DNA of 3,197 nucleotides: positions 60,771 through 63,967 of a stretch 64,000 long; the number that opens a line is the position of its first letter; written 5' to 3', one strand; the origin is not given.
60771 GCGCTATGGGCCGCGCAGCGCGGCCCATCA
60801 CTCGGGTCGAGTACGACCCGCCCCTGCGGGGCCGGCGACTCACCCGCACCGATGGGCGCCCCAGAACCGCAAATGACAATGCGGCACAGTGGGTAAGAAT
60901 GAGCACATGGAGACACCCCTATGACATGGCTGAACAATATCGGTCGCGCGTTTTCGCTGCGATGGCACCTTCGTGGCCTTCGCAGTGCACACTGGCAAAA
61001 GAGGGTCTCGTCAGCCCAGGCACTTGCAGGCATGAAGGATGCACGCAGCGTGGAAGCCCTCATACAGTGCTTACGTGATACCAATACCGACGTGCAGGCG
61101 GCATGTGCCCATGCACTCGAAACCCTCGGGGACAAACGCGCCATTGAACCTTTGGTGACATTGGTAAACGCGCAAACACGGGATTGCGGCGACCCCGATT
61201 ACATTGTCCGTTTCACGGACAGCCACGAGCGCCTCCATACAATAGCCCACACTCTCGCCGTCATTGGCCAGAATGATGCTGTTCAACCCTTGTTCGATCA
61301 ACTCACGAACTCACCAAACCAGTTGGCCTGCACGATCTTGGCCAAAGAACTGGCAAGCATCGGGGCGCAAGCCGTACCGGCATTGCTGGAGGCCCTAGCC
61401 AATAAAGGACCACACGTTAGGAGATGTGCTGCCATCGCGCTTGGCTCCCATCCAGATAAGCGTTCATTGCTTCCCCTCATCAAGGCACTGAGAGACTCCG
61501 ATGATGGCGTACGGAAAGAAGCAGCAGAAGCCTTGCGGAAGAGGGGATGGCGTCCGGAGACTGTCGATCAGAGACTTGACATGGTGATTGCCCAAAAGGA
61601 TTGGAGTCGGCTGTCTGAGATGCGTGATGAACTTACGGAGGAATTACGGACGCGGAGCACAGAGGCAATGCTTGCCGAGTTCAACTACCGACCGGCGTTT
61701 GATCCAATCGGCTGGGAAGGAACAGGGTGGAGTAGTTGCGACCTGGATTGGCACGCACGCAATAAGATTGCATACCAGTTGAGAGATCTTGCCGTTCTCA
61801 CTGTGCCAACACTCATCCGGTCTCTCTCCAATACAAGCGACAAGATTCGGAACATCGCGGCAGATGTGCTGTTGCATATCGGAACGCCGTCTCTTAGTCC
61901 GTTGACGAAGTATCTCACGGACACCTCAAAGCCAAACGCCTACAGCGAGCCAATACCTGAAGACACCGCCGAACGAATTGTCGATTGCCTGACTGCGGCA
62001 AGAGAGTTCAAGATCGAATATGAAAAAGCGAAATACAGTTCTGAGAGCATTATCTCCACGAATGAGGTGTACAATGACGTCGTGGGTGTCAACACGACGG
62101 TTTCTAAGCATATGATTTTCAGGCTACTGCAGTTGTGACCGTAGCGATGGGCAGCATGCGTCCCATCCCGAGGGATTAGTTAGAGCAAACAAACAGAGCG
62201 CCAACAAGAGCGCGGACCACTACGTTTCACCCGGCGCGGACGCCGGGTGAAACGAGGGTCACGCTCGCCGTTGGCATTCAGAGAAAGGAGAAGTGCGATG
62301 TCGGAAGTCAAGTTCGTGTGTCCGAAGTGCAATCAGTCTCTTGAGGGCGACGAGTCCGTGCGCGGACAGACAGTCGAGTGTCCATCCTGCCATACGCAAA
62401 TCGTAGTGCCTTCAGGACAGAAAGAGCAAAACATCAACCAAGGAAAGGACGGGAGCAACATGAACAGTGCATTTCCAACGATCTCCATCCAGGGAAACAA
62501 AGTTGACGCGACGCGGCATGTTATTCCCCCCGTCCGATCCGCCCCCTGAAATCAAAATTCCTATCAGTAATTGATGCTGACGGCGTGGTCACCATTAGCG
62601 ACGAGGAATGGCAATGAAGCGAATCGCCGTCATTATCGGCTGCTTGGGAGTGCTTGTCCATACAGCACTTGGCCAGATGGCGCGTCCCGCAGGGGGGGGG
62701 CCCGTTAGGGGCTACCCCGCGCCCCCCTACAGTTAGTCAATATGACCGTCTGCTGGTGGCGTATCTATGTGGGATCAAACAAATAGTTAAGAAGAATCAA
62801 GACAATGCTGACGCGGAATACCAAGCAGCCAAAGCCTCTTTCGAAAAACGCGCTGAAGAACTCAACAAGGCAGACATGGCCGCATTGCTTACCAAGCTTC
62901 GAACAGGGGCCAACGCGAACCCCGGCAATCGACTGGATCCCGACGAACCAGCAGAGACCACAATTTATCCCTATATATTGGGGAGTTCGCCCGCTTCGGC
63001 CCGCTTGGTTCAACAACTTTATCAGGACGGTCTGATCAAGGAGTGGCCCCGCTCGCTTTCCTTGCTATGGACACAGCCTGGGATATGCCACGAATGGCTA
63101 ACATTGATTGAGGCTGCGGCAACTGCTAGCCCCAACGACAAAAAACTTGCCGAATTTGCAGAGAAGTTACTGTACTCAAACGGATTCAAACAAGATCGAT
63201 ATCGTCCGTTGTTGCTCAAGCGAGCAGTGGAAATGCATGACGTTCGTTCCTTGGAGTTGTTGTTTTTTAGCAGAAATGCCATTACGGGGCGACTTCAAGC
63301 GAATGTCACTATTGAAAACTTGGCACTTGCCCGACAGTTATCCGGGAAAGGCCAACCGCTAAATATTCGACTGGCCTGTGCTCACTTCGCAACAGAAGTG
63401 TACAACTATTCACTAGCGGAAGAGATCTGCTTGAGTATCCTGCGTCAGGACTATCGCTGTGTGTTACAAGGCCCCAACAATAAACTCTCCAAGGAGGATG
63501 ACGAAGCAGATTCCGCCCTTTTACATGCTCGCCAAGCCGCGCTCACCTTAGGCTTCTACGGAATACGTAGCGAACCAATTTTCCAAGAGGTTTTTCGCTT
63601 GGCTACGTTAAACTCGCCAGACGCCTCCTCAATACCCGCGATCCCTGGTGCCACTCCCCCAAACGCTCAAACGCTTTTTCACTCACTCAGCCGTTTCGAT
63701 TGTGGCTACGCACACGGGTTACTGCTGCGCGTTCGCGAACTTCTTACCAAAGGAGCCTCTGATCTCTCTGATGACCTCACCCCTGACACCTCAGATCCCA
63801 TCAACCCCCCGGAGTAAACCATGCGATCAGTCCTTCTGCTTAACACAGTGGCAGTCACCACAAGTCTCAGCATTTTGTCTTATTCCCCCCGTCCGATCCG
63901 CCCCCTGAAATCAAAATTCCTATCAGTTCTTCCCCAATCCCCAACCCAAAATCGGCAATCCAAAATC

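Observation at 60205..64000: Low-GC gene blocks delimited by three copies of a 47-48-nt direct repeat and a duplicated 74-nt leader segment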

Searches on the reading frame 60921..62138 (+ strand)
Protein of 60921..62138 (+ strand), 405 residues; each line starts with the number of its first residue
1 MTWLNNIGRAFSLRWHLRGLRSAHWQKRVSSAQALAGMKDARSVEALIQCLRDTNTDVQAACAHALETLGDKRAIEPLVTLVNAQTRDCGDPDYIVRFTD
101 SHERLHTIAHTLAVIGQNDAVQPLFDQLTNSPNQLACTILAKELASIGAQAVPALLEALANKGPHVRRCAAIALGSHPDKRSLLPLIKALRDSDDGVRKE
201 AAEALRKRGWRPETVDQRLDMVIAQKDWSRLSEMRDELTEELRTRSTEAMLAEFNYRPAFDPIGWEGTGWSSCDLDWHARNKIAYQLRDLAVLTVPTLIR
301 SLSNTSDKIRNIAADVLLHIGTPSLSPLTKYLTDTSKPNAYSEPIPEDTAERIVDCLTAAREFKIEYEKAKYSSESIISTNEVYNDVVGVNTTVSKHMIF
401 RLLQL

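Call 7: find_encoding_contigs(protein=window:60921-62138:+, flank=10000, max_places=10)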
Protein window:60921-62138:+ (405 aa): 6 contigs read that carry it; 5 places shown.
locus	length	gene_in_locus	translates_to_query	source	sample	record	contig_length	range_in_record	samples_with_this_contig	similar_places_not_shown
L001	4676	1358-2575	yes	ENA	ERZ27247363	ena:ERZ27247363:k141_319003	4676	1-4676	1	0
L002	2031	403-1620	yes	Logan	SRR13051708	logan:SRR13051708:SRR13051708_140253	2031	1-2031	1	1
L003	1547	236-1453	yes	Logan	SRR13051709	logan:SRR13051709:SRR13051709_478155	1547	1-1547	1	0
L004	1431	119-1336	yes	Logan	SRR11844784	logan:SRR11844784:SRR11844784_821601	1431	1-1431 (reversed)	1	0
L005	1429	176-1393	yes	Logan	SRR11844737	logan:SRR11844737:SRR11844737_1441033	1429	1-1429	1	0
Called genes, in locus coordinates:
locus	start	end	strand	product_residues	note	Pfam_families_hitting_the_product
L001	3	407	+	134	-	?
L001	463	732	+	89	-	-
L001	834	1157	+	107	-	-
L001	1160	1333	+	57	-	-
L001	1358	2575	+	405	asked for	PF13646:HEAT_2, PF02985:HEAT (faint), PF13513:HEAT_EZ (faint), PF00514:Arm (faint), PF03130:HEAT_PBS (faint), PF12717:Cnd1 (faint), PF13646:HEAT_2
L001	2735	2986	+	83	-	PF24441:DUF7560 (weak)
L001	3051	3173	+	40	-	-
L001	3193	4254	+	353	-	-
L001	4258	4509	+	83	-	-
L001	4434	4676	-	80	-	?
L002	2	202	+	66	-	?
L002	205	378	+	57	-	-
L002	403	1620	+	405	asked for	PF13646:HEAT_2, PF02985:HEAT (faint), PF13513:HEAT_EZ (faint), PF00514:Arm (faint), PF03130:HEAT_PBS (faint), PF12717:Cnd1 (faint), PF13646:HEAT_2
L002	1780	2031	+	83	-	PF24441:DUF7560 (weak)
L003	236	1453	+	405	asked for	PF13646:HEAT_2, PF02985:HEAT (faint), PF13513:HEAT_EZ (faint), PF00514:Arm (faint), PF03130:HEAT_PBS (faint), PF12717:Cnd1 (faint), PF13646:HEAT_2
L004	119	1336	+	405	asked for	PF13646:HEAT_2, PF02985:HEAT (faint), PF13513:HEAT_EZ (faint), PF00514:Arm (faint), PF03130:HEAT_PBS (faint), PF12717:Cnd1 (faint), PF13646:HEAT_2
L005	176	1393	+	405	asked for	PF13646:HEAT_2, PF02985:HEAT (faint), PF13513:HEAT_EZ (faint), PF00514:Arm (faint), PF03130:HEAT_PBS (faint), PF12717:Cnd1 (faint), PF13646:HEAT_2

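Call 34: search_protein_families(library=pfam, proteins=[window:60921-62138:+], max_evalue=0.01)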
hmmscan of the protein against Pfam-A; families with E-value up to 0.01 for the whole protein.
window:60921-62138:+ (405 aa): 7 families
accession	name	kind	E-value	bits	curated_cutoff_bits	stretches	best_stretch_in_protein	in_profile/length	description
PF13646.12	HEAT_2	-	6.5e-31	106.9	27.7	2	122-206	2-88/88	HEAT repeats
PF03130.22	HEAT_PBS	-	1.3e-15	56.5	20.9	1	28-53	2-27/27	PBS lyase HEAT-like repeat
PF02985.28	HEAT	-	1e-12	47.4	23.5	0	45-70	3-28/31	HEAT repeat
PF13513.12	HEAT_EZ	-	5.7e-12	46.3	27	1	150-175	28-53/55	HEAT-like repeat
PF00514.29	Arm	-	5e-08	33.2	20.6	0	41-66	11-36/41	Armadillo/beta-catenin-like repeat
PF12717.13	Cnd1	-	4.8e-06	27.1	26.4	0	39-73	55-89/162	non-SMC mitotic condensation complex subunit 1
PF01602.26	Adaptin_N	-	0.0089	15.1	37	0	285-327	71-113/524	Adaptin N terminal region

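Call 56: find_homologous_proteins(query=window:60921-62138:+, max_evalue=1e-10)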
Query window:60921-62138:+ (405 aa): 380 proteins with E <= 1e-10 among 8000 candidates; the best 120 are listed.
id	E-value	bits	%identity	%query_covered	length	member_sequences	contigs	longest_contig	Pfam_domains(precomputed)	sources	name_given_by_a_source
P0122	5.9e-242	821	100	91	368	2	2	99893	PF12717.14,PF00514.30,PF02985.29,PF03130.23,PF13513.13,PF13646.13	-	-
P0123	3.3e-45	173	33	58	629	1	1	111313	PF12717.14,PF00514.30,PF26715.1,PF12755.14,PF25786.1,PF02985.29,PF03130.23,PF13513.13,PF14663.12,PF13646.13,PF23227.2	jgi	jgi:HEAT repeat protein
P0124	8.1e-44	168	27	82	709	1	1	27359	PF23271.2,PF12717.14,PF00514.30,PF26715.1,PF24714.2,PF22646.3,PF12755.14,PF02985.29,PF01602.27,PF14663.12,PF25767.2,PF05004.20,PF21581.4,PF11791.15,PF25786.1,PF03130.23,PF27207.1,PF13513.13,PF13646.13,PF25151.2,PF23227.2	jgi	jgi:HEAT repeat protein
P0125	8.3e-41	158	28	75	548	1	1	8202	PF23271.2,PF12717.14,PF00514.30,PF12755.14,PF02985.29,PF24492.2,PF01602.27,PF25767.2,PF21581.4,PF25757.2,PF25786.1,PF03130.23,PF13513.13,PF13646.13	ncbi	ncbi:MAG: HEAT repeat domain-containing protein, partial [Candidatus Hodarchaeota archaeon]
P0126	1.8e-39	154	29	51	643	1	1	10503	PF23271.2,PF12717.14,PF00514.30,PF10363.16,PF24714.2,PF12755.14,PF02985.29,PF24492.2,PF01602.27,PF14663.12,PF25780.2,PF25767.2,PF21581.4,PF25757.2,PF25786.1,PF03130.23,PF27207.1,PF13513.13,PF13646.13,PF25151.2,PF23227.2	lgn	-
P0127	9.4e-38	148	27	78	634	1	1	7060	PF12717.14,PF00514.30,PF26715.1,PF24714.2,PF12755.14,PF02985.29,PF24492.2,PF01602.27,PF25767.2,PF21581.4,PF21547.4,PF25757.2,PF25786.1,PF03130.23,PF27207.1,PF20168.5,PF13513.13,PF13646.13,PF23227.2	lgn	-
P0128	1.1e-37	148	34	48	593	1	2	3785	PF12717.14,PF00514.30,PF24714.2,PF02985.29,PF11838.15,PF14663.12,PF25767.2,PF25757.2,PF25786.1,PF03130.23,PF13513.13,PF13646.13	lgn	-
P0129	2.0e-35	141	28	53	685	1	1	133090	PF12717.14,PF00514.30,PF26715.1,PF24714.2,PF12755.14,PF02985.29,PF01602.27,PF14663.12,PF25767.2,PF21581.4,PF25786.1,PF03130.23,PF27207.1,PF13513.13,PF13646.13,PF25151.2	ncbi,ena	-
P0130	1.0e-34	138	31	81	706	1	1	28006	PF12717.14,PF00514.30,PF26715.1,PF25786.1,PF02985.29,PF11838.15,PF03130.23,PF13513.13,PF01602.27,PF13646.13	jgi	jgi:HEAT repeat protein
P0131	9.3e-34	135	27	60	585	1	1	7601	PF12717.14,PF00514.30,PF12755.14,PF02985.29,PF01602.27,PF14663.12,PF25767.2,PF21581.4,PF25786.1,PF03130.23,PF13513.13,PF13646.13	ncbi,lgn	ncbi:MAG: HEAT repeat domain-containing protein [Promethearchaeota archaeon]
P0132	1.2e-33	135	36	42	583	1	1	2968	PF23271.2,PF12717.14,PF00514.30,PF26715.1,PF24714.2,PF22646.3,PF02985.29,PF22956.3,PF24987.2,PF24492.2,PF05004.20,PF25786.1,PF03130.23,PF13513.13,PF13646.13,PF25151.2,PF23227.2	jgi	jgi:HEAT repeat protein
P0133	1.7e-33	134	25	77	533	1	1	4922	PF12717.14,PF00514.30,PF26715.1,PF24714.2,PF02985.29,PF25767.2,PF21581.4,PF11791.15,PF25786.1,PF03130.23,PF13513.13,PF13646.13,PF23227.2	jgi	jgi:HEAT repeat protein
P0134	2.7e-33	134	27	76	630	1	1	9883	PF12717.14,PF00514.30,PF02985.29,PF03130.23,PF27207.1,PF13513.13,PF13646.13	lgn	-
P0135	1.5e-32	131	39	47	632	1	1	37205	PF12717.14,PF00514.30,PF26715.1,PF12755.14,PF02985.29,PF03130.23,PF13513.13,PF13646.13,PF25767.2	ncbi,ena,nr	ncbi:MAG: hypothetical protein GWP10_20345 [Nitrospiraceae bacterium]|nr:hypothetical protein [Nitro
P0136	3.0e-32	130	30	75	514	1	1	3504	PF23271.2,PF12717.14,PF00514.30,PF26715.1,PF24714.2,PF02985.29,PF01602.27,PF25786.1,PF03130.23,PF27207.1,PF13513.13,PF13646.13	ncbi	-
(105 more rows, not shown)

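Call 64: find_encoding_contigs(protein=P0122, flank=10000, max_places=6)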
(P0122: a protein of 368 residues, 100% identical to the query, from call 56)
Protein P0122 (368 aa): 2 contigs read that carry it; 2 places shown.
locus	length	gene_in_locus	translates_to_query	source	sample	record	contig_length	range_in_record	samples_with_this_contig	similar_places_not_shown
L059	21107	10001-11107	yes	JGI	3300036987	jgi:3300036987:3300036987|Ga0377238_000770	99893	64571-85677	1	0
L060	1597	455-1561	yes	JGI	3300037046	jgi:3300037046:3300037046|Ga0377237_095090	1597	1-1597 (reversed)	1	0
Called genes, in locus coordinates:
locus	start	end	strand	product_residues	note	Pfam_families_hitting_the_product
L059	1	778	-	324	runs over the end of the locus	PF00356:LacI, PF00532:Peripla_BP_1, PF13377:Peripla_BP_3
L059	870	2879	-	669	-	PF12951:PATR, PF07589:PEP_exosort_dom (weak)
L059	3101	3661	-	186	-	PF08645:PNK3P (weak), PF13344:Hydrolase_6 (weak), PF00702:Hydrolase, PF13419:HAD_2 (weak), PF13242:Hydrolase_like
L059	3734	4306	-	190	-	PF04011:LemA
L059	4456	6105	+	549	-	PF01676:Metalloenzyme, PF06415:iPGM_N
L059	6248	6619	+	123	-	-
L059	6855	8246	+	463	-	PF00072:Response_reg, PF00158:Sigma54_activat, PF14532:Sigma54_activ_2, PF07728:AAA_5 (weak), PF25601:AAA_lid_14, PF02954:HTH_8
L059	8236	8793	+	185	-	-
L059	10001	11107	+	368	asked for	PF00514:Arm (faint), PF02985:HEAT (faint), PF03130:HEAT_PBS (faint), PF12717:Cnd1 (faint), PF13513:HEAT_EZ (faint), PF13646:HEAT_2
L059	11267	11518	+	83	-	PF24441:DUF7560 (weak)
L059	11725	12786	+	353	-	-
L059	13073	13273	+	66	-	-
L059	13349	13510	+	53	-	-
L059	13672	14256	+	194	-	-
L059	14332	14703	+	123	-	-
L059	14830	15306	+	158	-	-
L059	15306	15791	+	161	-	-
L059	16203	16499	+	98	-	-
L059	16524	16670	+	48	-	-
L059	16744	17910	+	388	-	-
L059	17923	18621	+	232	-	-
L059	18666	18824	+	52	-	-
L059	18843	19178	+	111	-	-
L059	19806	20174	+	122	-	PF13146:TRL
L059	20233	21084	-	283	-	PF01966:HD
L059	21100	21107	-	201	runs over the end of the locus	PF00076:RRM_1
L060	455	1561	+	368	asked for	PF00514:Arm (faint), PF02985:HEAT (faint), PF03130:HEAT_PBS (faint), PF12717:Cnd1 (faint), PF13513:HEAT_EZ (faint), PF13646:HEAT_2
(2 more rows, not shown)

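Call 69: search_protein_families(library=pfam, proteins=[L059:13666-14256:+, L059:14332-14703:+, L059:14830-15306:+, L059:15306-15791:+, L059:16203-16499:+, L059:16744-17910:+, L059:17923-18621:+, L059:13349-13510:+], max_evalue=0.01)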
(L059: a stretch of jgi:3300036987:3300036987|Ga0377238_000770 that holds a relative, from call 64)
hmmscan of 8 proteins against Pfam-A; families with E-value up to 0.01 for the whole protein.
L059:13666-14256:+ (196 aa): 0 families

L059:14332-14703:+ (123 aa): 0 families

L059:14830-15306:+ (158 aa): 0 families

L059:15306-15791:+ (161 aa): 0 families

L059:16203-16499:+ (98 aa): 0 families

L059:16744-17910:+ (388 aa): 0 families

L059:17923-18621:+ (232 aa): 0 families

L059:13349-13510:+ (53 aa): 0 families

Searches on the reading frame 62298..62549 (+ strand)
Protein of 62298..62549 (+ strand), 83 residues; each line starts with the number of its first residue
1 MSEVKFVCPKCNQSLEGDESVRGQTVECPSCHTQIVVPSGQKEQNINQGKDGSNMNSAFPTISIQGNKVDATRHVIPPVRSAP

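Call 34: search_protein_families(library=pfam, proteins=[window:62298-62549:+], max_evalue=0.01)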
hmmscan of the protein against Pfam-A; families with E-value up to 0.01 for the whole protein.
window:62298-62549:+ (83 aa): 12 families
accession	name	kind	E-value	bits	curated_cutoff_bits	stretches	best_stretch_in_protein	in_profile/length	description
PF24441.1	DUF7560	-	3.6e-09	36.6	27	1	1-27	1-27/44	Family of unknown function (DUF7560)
PF25164.1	CoiA_N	-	0.00038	20.3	26.3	0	27-43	19-35/50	Competence protein CoiA, N-terminal domain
PF23454.1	Zn_ribbon_Brz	-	0.00062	20.7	27.9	0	24-51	4-34/58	Transcriptional regulator Brz zinc beta ribbon domain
PF23548.1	Zn_ribbon_FGT1_2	-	0.00088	19.2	27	0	5-16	20-31/35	FORGETTER1 second zinc ribbon domain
PF15777.11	Anti-TRAP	-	0.00094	19.6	32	1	4-41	9-46/59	Tryptophan RNA-binding attenuator protein inhibitory protein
PF18439.7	zf_UBZ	-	0.0018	18.4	25.6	0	6-18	3-15/32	Ubiquitin-Binding Zinc Finger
PF22747.2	Zn_ribbon_DUF2089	-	0.0026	18.3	27.6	0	26-35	13-22/32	DUF2089 zinc ribbon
PF02150.21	Zn_ribbon_RPB9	-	0.0029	17.9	25.2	1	8-32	4-28/36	RNA polymerases M/15 Kd subunit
PF03811.18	Zn_ribbon_InsA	-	0.0032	17.6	26.1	0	25-41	5-21/35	InsA N-terminal domain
PF12773.13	DZR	-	0.0043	17.6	27.3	1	6-35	13-34/45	Double zinc ribbon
PF23547.1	Zn_ribbon_FGT1_1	-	0.0049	16.9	27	0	5-12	20-27/35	FORGETTER1 first zinc ribbon domain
PF17180.10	Zn_ribbon_3CxxC_2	-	0.0093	16.5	27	0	5-36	6-39/45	Zinc-binding domain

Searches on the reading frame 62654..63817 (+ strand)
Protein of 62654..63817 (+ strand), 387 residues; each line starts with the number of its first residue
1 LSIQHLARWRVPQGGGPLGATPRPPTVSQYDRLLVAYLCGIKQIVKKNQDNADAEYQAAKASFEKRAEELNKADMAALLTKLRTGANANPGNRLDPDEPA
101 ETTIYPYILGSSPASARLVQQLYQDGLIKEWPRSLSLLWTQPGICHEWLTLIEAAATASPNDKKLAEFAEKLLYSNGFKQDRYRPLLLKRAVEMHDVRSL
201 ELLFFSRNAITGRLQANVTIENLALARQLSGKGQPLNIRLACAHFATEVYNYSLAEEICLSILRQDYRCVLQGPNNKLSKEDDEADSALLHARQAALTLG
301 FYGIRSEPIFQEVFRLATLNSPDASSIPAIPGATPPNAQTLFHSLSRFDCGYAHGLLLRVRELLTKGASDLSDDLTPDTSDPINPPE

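Call 31: find_homologous_proteins(query=window:62654-63817:+)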
Query window:62654-63817:+ (387 aa): 1 proteins with E <= 0.001 among 8000 candidates.
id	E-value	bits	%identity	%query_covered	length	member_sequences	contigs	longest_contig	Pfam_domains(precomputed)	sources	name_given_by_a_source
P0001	1.7e-232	789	100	91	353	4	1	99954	-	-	-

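Call 34: search_protein_families(library=pfam, proteins=[window:62654-63817:+], max_evalue=0.01)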
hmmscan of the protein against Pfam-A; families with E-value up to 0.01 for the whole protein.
window:62654-63817:+ (387 aa): 1 family
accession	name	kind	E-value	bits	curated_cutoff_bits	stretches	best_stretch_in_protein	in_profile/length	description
PF22735.1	NNH3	-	0.0061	17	27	0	35-105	61-115/213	NACHT N-terminal Helical domain 3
